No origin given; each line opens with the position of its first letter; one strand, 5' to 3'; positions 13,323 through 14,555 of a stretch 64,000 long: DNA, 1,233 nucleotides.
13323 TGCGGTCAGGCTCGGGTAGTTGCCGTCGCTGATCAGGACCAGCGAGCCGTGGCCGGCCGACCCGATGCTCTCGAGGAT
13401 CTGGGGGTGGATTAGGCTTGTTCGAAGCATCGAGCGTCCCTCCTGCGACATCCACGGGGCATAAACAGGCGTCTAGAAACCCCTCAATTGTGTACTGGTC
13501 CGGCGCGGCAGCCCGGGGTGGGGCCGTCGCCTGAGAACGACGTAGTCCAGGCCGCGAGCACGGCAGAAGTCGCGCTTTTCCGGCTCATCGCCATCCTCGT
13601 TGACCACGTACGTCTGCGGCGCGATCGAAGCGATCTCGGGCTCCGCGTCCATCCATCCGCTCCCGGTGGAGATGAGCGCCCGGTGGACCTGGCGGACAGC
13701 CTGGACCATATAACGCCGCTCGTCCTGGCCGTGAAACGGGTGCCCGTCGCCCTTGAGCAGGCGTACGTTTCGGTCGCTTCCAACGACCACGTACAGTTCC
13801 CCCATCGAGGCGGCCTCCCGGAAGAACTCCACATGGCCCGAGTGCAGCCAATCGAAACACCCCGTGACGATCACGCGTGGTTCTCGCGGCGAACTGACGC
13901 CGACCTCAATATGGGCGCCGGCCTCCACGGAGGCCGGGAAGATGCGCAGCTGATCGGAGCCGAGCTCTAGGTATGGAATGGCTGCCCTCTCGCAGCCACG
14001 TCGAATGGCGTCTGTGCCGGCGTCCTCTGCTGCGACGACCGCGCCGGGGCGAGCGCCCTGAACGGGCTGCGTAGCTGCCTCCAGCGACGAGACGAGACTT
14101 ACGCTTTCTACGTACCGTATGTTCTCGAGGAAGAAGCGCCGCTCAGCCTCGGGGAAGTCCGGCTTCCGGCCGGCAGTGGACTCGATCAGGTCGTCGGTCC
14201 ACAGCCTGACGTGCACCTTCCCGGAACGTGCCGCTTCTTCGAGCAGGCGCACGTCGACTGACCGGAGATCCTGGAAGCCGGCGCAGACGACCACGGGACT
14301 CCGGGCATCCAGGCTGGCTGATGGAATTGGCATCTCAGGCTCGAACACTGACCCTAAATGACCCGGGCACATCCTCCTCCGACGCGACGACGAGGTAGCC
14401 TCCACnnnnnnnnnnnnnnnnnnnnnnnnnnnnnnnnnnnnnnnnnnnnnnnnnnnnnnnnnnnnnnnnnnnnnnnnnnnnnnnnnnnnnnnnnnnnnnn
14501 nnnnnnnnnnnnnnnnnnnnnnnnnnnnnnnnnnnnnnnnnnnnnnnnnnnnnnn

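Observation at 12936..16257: Atypical sugar salvage/activation operon: epimerase, GHMP kinase, tandem cytidylyltransferase-fold protein and FucU mutarotase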

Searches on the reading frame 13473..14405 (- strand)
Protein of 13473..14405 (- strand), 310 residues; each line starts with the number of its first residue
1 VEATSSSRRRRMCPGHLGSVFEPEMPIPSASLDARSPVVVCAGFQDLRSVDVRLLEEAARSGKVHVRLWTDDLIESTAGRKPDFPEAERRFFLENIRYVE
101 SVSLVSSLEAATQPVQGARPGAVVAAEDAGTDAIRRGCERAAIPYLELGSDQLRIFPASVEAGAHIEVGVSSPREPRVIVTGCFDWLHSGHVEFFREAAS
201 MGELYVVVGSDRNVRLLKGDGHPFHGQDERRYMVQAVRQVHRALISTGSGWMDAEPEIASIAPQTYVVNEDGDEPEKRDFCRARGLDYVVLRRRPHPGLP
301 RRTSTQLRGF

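Call 3: search_protein_families(library=pfam, proteins=[window:13473-14405:-], max_evalue=0.01)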
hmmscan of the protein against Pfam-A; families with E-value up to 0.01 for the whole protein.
window:13473-14405:- (310 aa): 1 family
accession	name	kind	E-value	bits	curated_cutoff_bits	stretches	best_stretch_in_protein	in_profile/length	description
PF01467.32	CTP_transf_like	-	7.7e-11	42.8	21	1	179-244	1-64/133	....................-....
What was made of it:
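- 13473..14333 (-): Tandem cytidylyltransferase-fold protein, 286 aa. Predicted beta-L-Gal-1-P guanylyltransferase. PF01467 matches only residues 179-244 of the 310-aa ORF (call 3).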

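Call 4: search_protein_families(library=ncbifam, proteins=[window:13473-14405:-], max_evalue=0.01)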
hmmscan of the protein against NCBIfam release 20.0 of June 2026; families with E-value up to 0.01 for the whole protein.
window:13473-14405:- (310 aa): 9 families
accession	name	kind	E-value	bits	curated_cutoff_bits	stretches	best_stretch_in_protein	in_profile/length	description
TIGR02199.1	rfaE_dom_II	equivalog_domain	7.3e-17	61.5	181.5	1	177-247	13-84/144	D-glycero-beta-D-manno-heptose 1-phosphate adenylyltransferase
TIGR00125.1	cyt_tran_rel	domain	7.7e-16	58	27.7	1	177-240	1-62/65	adenylyltransferase/cytidyltransferase family protein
TIGR01518.1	g3p_cytidyltrns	equivalog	3.3e-14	53.1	165.4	2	178-273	1-93/125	glycerol-3-phosphate cytidylyltransferase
NF008454.0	PRK11316.1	equivalog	9.2e-12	44.3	521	1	174-241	338-407/475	bifunctional D-glycero-beta-D-manno-heptose-7-phosphate kinase/D-glycero-beta-D-manno-heptose 1-phosphate adenylyltransferase HldE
NF001985.0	PRK00777.1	subfamily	3.6e-10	40.1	104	1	176-234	5-62/157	pantetheine-phosphate adenylyltransferase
NF041124.1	CoaD_Thcocales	equivalog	0.00085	19.2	290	1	177-215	6-45/156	phosphopantetheine adenylyltransferase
NF002250.0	PRK01170.1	subfamily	0.0018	17.8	489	1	177-271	2-101/322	bifunctional pantetheine-phosphate adenylyltransferase/NTP phosphatase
NF003787.0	PRK05379.1-4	equivalog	0.0047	15.9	449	1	178-238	12-69/346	bifunctional nicotinamide-nucleotide adenylyltransferase/Nudix hydroxylase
NF005988.0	PRK08099.1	equivalog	0.0096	15.1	201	0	177-213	66-103/411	multifunctional transcriptional regulator/nicotinamide-nucleotide adenylyltransferase/ribosylnicotinamide kinase NadR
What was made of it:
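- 13476..13886 (-): C-terminal catalytic CT half (about residues 150-286), with HSGH and a C-terminal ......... motif. NCBIfam rfaE_dom_II E 7e-17, below its cut-off (call 4).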

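Call 8: search_solved_structures(query=window:13473-14333:-, max_evalue=1, show_alignments=3)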
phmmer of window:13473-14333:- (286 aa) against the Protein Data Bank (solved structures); distinct sequences matched with E-value up to 1: 14.
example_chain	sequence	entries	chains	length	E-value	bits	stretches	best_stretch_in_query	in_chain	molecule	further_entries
3elb_A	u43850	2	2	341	1.3e-15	60.9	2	150-218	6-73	Ethanolamine-phosphate cytidylyltransferase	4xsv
2b7l_A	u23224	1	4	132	2e-08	37.3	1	153-258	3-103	glycerol-3-phosphate cytidylyltransferase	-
5x9q_A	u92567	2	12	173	3e-08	36.7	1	151-214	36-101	Putative cytidylyltransferase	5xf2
3glv_A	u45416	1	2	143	7.3e-07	32.2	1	153-274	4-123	Lipopolysaccharide core biosynthesis protein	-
1coz_A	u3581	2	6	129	7.5e-06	28.9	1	153-257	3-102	PROTEIN (GLYCEROL-3-PHOSPHATE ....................) | glycerol-3-phosphate cytidylyltransferase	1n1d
5x3d_A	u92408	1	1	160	0.002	20.9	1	12-125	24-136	Phosphoenolpyruvate phosphomutase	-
3hl4_A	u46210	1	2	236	0.099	15.3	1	145-220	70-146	Choline-phosphate cytidylyltransferase A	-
4mvc_A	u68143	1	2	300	0.16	14.7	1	145-219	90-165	Choline-phosphate cytidylyltransferase A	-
4mvd_B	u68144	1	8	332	0.19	14.4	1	145-219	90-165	Choline-phosphate cytidylyltransferase A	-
9hsg_A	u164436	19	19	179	0.27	13.9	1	152-228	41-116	choline-phosphate cytidylyltransferase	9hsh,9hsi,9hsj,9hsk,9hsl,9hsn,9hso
9hsm_A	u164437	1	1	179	0.27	13.9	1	152-228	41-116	choline-phosphate cytidylyltransferase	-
4zcp_A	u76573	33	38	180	0.28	13.9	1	152-228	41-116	Cholinephosphate cytidylyltransferase | Choline-phosphate cytidylyltransferase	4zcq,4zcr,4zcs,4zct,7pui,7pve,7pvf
3do8_A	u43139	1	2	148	0.62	12.7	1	154-244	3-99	Phosphopantetheine adenylyltransferase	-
3op1_A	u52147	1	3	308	0.67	12.6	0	148-176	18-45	Macrolide-efflux protein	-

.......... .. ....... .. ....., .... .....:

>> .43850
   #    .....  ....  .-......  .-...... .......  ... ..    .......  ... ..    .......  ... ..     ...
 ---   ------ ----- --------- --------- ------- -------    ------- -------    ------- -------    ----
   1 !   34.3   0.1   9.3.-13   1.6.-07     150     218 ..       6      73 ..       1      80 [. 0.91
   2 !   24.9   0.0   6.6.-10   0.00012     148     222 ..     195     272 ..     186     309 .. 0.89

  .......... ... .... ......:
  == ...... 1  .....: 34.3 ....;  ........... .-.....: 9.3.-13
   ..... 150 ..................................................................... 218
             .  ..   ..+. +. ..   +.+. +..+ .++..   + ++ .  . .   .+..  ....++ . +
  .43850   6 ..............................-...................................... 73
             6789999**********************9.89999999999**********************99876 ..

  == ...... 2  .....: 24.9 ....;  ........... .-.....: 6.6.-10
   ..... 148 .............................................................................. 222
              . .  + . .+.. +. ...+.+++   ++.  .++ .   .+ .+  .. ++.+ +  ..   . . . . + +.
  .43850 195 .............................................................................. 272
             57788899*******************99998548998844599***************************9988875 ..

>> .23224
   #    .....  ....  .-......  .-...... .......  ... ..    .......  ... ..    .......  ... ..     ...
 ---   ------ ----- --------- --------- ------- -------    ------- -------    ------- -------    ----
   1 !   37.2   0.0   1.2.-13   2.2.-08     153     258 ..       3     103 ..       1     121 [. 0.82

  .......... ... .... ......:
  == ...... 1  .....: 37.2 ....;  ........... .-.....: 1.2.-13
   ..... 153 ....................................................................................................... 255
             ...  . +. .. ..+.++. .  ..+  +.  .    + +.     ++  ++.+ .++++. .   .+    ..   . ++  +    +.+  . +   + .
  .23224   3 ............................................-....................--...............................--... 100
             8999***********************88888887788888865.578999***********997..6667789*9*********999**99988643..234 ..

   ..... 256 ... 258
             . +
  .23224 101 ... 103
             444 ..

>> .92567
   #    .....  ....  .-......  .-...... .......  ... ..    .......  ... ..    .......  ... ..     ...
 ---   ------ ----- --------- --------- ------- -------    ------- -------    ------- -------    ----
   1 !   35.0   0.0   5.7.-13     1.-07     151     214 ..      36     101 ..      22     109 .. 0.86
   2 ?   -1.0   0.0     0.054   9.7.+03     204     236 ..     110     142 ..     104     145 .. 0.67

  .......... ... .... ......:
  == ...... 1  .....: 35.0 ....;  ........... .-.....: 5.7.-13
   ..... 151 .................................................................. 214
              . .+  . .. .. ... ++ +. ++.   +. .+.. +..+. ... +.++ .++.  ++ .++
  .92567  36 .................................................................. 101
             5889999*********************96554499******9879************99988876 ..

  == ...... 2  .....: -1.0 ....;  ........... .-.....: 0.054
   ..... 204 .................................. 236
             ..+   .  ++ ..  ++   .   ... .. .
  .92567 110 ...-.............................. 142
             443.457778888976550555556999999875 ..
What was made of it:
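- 13959..14300 (-): N-terminal degenerate CT-like half (about residues 12-125). HxGH is lost (LRSVD). Weak PDB hit to the Fom1 CyTase domain 5x3d, E 0.002 (call 8).
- Closest known: Ethanolamine-phosphate cytidylyltransferase. Different: In the human ECT sequence both halves carry an HxGH motif (HYGH and HIGH; alignment in call 8), and its substrate is phosphoethanolamine plus CTP.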

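Call 12: find_homologous_proteins(query=window:13473-14333:-, max_evalue=0.00001)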
Query window:13473-14333:- (286 aa): 4098 proteins with E <= 0.00001 among 7980 candidates; the best 120 are listed.
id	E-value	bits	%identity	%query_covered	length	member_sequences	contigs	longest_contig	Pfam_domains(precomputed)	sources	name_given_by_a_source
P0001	5.5e-179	612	100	95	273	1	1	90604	PF01467.33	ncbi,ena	-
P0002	7.5e-154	529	83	100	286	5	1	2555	PF01467.33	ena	-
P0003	2.3e-153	528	80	100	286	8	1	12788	PF01467.33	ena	-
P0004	2.0e-152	525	81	100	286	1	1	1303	PF01467.33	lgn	-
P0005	2.2e-117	410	69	95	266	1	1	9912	PF01467.33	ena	-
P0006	5.8e-117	408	67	100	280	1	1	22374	PF01467.33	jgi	jgi:cytidyltransferase-like protein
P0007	2.0e-114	400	65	100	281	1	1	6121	PF01467.33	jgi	jgi:cytidyltransferase-like protein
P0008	4.4e-113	396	65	100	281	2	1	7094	PF01467.33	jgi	jgi:cytidyltransferase-like protein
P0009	3.8e-109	383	64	95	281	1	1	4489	PF01467.33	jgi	jgi:cytidyltransferase-like protein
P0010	1.3e-108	381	67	95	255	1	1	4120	PF01467.33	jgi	jgi:cytidyltransferase-like protein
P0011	2.0e-108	380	64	95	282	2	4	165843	PF01467.33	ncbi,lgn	-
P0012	1.1e-107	378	64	95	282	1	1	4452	PF01467.33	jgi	jgi:cytidyltransferase-like protein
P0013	9.2e-107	375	63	95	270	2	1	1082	PF01467.33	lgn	-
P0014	1.2e-106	374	62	100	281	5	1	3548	PF01467.33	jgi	jgi:cytidyltransferase-like protein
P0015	4.2e-106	373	62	97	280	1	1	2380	PF01467.33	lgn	-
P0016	4.6e-106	372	61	95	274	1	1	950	PF01467.33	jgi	-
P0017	1.6e-105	371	62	100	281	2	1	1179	PF01467.33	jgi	jgi:cytidyltransferase-like protein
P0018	3.8e-105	369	63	95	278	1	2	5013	PF01467.33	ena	-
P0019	8.1e-105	368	62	100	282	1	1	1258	PF01467.33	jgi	jgi:cytidyltransferase-like protein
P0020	2.1e-104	367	62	95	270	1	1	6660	PF01467.33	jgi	jgi:cytidyltransferase-like protein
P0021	3.0e-104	367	64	95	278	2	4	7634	PF01467.33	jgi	jgi:cytidyltransferase-like protein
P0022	9.9e-103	362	61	99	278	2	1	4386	PF01467.33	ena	-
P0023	1.3e-102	361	60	99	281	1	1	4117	PF01467.33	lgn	-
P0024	1.9e-102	361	63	95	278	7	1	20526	PF01467.33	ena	-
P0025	6.1e-102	359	61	95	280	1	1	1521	PF01467.33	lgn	-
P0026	3.1e-101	357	62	99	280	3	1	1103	PF01467.33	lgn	-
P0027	9.7e-101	355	59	99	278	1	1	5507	PF01467.33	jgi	jgi:cytidyltransferase-like protein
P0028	2.4e-100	354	60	95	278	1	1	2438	PF01467.33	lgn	-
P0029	3.0e-100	353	61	95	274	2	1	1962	PF01467.33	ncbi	-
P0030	1.1e-99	352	61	95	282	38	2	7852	PF01467.33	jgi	jgi:cytidyltransferase-like protein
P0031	1.2e-99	351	60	96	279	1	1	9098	PF01467.33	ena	-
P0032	7.0e-99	349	62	100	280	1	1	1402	PF01467.33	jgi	-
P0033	8.5e-97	342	57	100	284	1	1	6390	PF01467.33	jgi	jgi:cytidyltransferase-like protein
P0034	7.8e-96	339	60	95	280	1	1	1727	PF01467.33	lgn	-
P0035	1.1e-95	338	58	99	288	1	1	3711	PF01467.33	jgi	jgi:cytidyltransferase-like protein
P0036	2.1e-95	338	57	97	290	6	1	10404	PF01467.33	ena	-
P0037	2.0e-94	334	57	97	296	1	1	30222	PF01467.33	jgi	jgi:cytidyltransferase-like protein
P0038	2.0e-94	334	57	95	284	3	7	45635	PF01467.33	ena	-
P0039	8.7e-94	332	59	95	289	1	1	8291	PF01467.33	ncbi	ncbi:MAG TPA: adenylyltransferase/cytidyltransferase family protein [Candidatus Limnocylindrales bac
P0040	1.6e-93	331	56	100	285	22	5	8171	PF01467.33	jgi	-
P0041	1.9e-93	331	56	97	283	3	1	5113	PF01467.33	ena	-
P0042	2.5e-93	331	59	99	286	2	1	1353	PF01467.33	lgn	-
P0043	5.0e-93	330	59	99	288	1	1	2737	PF01467.33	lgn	-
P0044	1.4e-92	328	56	99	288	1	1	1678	PF01467.33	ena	-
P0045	3.7e-92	327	56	99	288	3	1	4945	PF01467.33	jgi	jgi:cytidyltransferase-like protein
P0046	3.9e-92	327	57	98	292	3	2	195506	PF01467.33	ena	-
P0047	4.6e-92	327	58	95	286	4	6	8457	PF01467.33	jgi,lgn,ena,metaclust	metaclust:\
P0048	1.0e-91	325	56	100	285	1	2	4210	PF01467.33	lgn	-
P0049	2.0e-91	324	56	100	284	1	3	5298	PF01467.33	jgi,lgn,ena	-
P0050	2.1e-91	324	56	99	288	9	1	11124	PF01467.33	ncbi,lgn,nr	ncbi:MAG: adenylyltransferase/cytidyltransferase family protein [Chloroflexi bacterium]|nr:adenylylt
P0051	3.4e-91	324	58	100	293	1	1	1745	PF01467.33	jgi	jgi:cytidyltransferase-like protein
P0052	3.6e-91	324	55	99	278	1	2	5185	PF01467.33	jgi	jgi:cytidyltransferase-like protein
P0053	5.5e-91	323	56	97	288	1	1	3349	PF01467.33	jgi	jgi:cytidyltransferase-like protein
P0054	8.3e-91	322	55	100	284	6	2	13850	PF01467.33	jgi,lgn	jgi:cytidyltransferase-like protein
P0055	1.1e-90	322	56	95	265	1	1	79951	PF01467.33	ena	-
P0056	1.3e-90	322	55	100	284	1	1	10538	PF01467.33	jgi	jgi:cytidyltransferase-like protein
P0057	3.1e-90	321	57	95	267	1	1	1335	PF01467.33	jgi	jgi:cytidyltransferase-like protein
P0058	8.2e-90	319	56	97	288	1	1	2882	PF01467.33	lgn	-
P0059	1.2e-89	319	55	95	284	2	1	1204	PF01467.33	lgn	-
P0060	1.7e-89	318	58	95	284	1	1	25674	PF01467.33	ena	-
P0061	1.9e-89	318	52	95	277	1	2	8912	PF01467.33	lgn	-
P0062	2.3e-89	318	56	100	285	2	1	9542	PF01467.33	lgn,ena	-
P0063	2.5e-89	318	58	95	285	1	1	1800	PF01467.33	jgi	jgi:cytidyltransferase-like protein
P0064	3.1e-89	317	59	96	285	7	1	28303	PF01467.33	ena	-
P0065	3.9e-89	317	57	95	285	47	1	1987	PF01467.33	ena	-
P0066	7.1e-89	316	57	95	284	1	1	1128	PF01467.33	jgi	jgi:cytidyltransferase-like protein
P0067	7.5e-89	316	55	100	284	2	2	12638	PF01467.33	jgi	jgi:cytidyltransferase-like protein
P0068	8.4e-89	316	57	95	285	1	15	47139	PF01467.33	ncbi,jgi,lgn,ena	ncbi:MAG: adenylyltransferase/cytidyltransferase family protein [Chloroflexota bacterium]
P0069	1.3e-88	315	57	95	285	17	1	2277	PF01467.33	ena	-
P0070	2.4e-88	314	56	96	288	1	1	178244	PF01467.33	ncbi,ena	-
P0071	3.7e-88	314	56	99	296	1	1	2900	PF01467.33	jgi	jgi:cytidyltransferase-like protein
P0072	5.3e-88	313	58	95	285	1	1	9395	PF01467.33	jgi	jgi:cytidyltransferase-like protein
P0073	6.2e-88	313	57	96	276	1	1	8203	PF01467.33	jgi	jgi:cytidyltransferase-like protein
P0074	7.8e-88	313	56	99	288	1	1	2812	PF01467.33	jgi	jgi:cytidyltransferase-like protein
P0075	9.2e-88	312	58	95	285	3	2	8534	PF01467.33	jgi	-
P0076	1.2e-87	312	55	99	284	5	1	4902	PF01467.33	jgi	jgi:cytidyltransferase-like protein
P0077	1.2e-87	312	56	95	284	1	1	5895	PF01467.33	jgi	jgi:cytidyltransferase-like protein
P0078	1.9e-87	311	54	96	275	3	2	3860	PF01467.33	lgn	-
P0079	2.0e-87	311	57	96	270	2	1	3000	PF01467.33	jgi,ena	-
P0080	2.6e-87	311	56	95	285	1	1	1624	PF01467.33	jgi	jgi:cytidyltransferase-like protein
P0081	2.7e-87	311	57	97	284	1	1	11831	PF01467.33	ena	-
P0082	3.1e-87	311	56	95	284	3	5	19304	PF01467.33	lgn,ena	-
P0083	3.1e-87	311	56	95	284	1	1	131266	PF01467.33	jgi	jgi:cytidyltransferase-like protein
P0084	3.2e-87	311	55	99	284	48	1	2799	PF01467.33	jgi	jgi:cytidyltransferase-like protein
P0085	3.5e-87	311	55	99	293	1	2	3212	PF01467.33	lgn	-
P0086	5.5e-87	310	55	99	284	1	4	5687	PF01467.33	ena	-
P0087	5.5e-87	310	57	96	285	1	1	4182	PF01467.33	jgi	jgi:cytidyltransferase-like protein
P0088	6.8e-87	310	53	95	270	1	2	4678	PF01467.33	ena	-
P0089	8.8e-87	309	56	98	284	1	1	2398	PF01467.33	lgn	-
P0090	9.8e-87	309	55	95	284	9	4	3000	PF01467.33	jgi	jgi:cytidyltransferase-like protein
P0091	1.0e-86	309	55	99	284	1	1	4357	PF01467.33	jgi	jgi:cytidyltransferase-like protein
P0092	1.1e-86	309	54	99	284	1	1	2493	PF01467.33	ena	-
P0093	1.3e-86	309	55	95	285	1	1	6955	PF01467.33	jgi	jgi:cytidyltransferase-like protein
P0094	1.3e-86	309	57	95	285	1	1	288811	PF01467.33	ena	-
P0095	1.3e-86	309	53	95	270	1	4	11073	PF01467.33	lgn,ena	-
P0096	1.6e-86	308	55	95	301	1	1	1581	PF01467.33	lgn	-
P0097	1.6e-86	308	55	95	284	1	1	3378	PF01467.33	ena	-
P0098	1.8e-86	308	56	97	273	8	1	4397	PF01467.33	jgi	jgi:cytidyltransferase-like protein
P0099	2.1e-86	308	55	99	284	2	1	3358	PF01467.33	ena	-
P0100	2.5e-86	308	53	95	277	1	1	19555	PF01467.33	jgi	-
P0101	2.6e-86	308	54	95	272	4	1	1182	PF01467.33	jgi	jgi:cytidyltransferase-like protein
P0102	2.9e-86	308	55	96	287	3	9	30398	PF01467.33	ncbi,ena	-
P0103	3.0e-86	307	55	97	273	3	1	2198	PF01467.33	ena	-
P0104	6.0e-86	306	53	95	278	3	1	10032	PF01467.33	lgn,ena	-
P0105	6.1e-86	306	55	95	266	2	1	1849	PF01467.33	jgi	jgi:cytidyltransferase-like protein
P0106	6.2e-86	306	54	100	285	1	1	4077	PF01467.33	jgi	jgi:cytidyltransferase-like protein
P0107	7.9e-86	306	49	97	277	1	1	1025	PF01467.33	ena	-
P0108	9.4e-86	306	53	98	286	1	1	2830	PF01467.33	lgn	-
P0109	1.2e-85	306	54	95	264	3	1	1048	PF01467.33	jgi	jgi:cytidyltransferase-like protein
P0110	1.7e-85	305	51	95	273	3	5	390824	PF01467.33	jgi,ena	jgi:cytidyltransferase-like protein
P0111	2.1e-85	305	51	99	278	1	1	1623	PF01467.33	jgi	jgi:cytidyltransferase-like protein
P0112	2.5e-85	304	52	95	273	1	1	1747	PF01467.33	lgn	-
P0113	2.7e-85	304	53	95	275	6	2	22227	PF01467.33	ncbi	-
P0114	2.9e-85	304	57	95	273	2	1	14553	PF01467.33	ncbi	-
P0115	3.9e-85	304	55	100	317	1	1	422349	PF01467.33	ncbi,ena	-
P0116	4.0e-85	304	52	95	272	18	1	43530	PF01467.33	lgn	-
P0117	4.2e-85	304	57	95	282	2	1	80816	PF01467.33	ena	-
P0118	4.7e-85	304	54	100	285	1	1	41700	PF01467.33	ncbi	-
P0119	5.1e-85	303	58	97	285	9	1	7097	PF01467.33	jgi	jgi:cytidyltransferase-like protein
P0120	5.3e-85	303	52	96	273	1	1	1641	PF01467.33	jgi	jgi:cytidyltransferase-like protein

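Call 13: find_encoding_contigs(protein=P0110, flank=10000, max_places=3)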
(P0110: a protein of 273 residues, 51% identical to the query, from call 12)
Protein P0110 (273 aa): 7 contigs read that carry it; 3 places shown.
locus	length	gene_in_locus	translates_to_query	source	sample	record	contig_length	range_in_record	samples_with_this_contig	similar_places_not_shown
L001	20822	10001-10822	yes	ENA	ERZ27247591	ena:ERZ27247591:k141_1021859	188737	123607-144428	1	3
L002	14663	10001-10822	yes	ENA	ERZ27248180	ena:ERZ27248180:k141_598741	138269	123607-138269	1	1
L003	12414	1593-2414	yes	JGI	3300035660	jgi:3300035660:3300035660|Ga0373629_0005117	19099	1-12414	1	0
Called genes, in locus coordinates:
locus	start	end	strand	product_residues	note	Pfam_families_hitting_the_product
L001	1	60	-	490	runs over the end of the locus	PF00171:Aldedh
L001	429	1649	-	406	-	PF01960:ArgJ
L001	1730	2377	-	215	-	-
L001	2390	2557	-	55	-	-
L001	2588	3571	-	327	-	PF00586:AIRS, PF02769:AIRS_C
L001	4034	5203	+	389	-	PF02771:Acyl-CoA_dh_N, PF02770:Acyl-CoA_dh_M, PF00441:Acyl-CoA_dh_1, PF08028:Acyl-CoA_dh_2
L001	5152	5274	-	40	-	-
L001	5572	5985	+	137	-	PF21631:A9CJY8-like_N, PF13840:ACT_7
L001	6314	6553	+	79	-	-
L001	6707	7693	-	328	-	PF00248:Aldo_ket_red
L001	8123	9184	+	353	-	PF01370:Epimerase, PF05368:NmrA, PF13460:NAD_binding_10 (weak), PF16363:GDP_Man_Dehyd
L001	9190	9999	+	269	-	-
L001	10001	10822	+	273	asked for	PF01467:CTP_transf_like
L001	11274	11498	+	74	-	PF04255:DUF433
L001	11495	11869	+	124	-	PF18478:PIN_10 (weak), PF18480:DUF5615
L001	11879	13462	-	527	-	PF00083:Sugar_tr, PF07690:MFS_1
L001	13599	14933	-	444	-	PF25919:BSH_CusB (faint), PF00364:Biotin_lipoyl (faint), PF25917:BSH_RND, PF25997:BSH_YhbJ (faint), PF25963:Beta-barrel_AAEA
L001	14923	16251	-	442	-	PF02321:OEP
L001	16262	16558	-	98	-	PF13466:STAS_2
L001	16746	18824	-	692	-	PF01590:GAF, PF13185:GAF_2, PF01590:GAF, PF13185:GAF_2, PF13492:GAF_3, PF00158:Sigma54_activat, PF14532:Sigma54_activ_2, PF25601:AAA_lid_14, +4 more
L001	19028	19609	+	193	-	-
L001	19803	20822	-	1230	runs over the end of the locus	PF13620:CarboxypepD_reg, PF13715:CarbopepD_reg_2 (weak), PF25183:OMP_b-brl_4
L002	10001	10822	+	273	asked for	PF01467:CTP_transf_like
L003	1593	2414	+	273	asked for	PF01467:CTP_transf_like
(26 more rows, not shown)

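Call 14: find_encoding_contigs(protein=P0115, flank=10000, max_places=2)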
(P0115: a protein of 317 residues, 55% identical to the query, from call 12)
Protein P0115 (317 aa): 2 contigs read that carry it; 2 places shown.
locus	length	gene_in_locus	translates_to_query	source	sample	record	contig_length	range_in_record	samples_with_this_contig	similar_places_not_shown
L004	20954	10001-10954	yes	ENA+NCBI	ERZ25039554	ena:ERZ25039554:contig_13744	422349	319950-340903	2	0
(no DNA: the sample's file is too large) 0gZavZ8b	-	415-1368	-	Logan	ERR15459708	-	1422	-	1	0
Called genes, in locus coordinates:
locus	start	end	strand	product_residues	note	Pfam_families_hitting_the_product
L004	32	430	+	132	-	-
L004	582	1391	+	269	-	-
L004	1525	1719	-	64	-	PF12728:HTH_17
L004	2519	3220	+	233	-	PF01594:AI-2E_transport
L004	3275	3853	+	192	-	PF01169:GDT1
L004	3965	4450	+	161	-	-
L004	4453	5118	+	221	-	PF04542:Sigma70_r2, PF04545:Sigma70_r4 (weak), PF08281:Sigma70_r4_2, PF22233:PhyR_sigma-like (faint)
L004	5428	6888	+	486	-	PF07690:MFS_1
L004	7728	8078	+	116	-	PF00532:Peripla_BP_1 (weak), PF13377:Peripla_BP_3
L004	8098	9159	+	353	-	PF05368:NmrA (weak), PF01370:Epimerase, PF16363:GDP_Man_Dehyd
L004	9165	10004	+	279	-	-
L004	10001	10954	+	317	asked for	PF01467:CTP_transf_like (weak)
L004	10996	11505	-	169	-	PF00210:Ferritin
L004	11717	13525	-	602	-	-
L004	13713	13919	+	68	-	-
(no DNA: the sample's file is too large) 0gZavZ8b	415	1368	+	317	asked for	PF01467:CTP_transf_like (weak)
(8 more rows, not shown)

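Call 27: predict_structure(alignment_id=A2)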
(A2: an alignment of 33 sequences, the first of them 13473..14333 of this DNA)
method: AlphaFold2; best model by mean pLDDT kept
length: 286 residues; sequences in the alignment: 33
mean_pLDDT: 87.0   pTM: 0.86
mean pLDDT of the five models: 87.0, 86.8, 86.7, 86.4, 84.8
residues with pLDDT >= 90: 188; 70-90: 60; 50-70: 27; < 50: 11
segments of 3 or more residues with pLDDT < 50: 137-141
pLDDT, mean of each block of 10 residues (from residue 1): 53 93 92 93 97 92 96 97 95 95 80 95 86 56 58 93 90 96 93 84 93 95 79 93 93 93 94 83 53
secondary structure, 60 per line:
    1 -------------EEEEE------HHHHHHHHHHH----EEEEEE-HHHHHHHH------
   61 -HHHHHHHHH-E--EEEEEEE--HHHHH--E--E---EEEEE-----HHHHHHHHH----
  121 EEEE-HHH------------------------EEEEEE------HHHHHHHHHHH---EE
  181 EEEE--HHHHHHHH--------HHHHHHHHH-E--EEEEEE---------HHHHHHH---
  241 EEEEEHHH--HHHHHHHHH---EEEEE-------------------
elements in order: E14-18 H25-35 E40-45 H47-54 H62-70 E75-81 H84-88 E98-102 H108-116 E121-124 E153-158 H165-175 E179-184 H187-194 H203-211 E216-221 H231-237 E241-245 H251-259 E263-267
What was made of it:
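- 13473..14333 (-): The AF2 model has pLDDT 87 (call 27).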
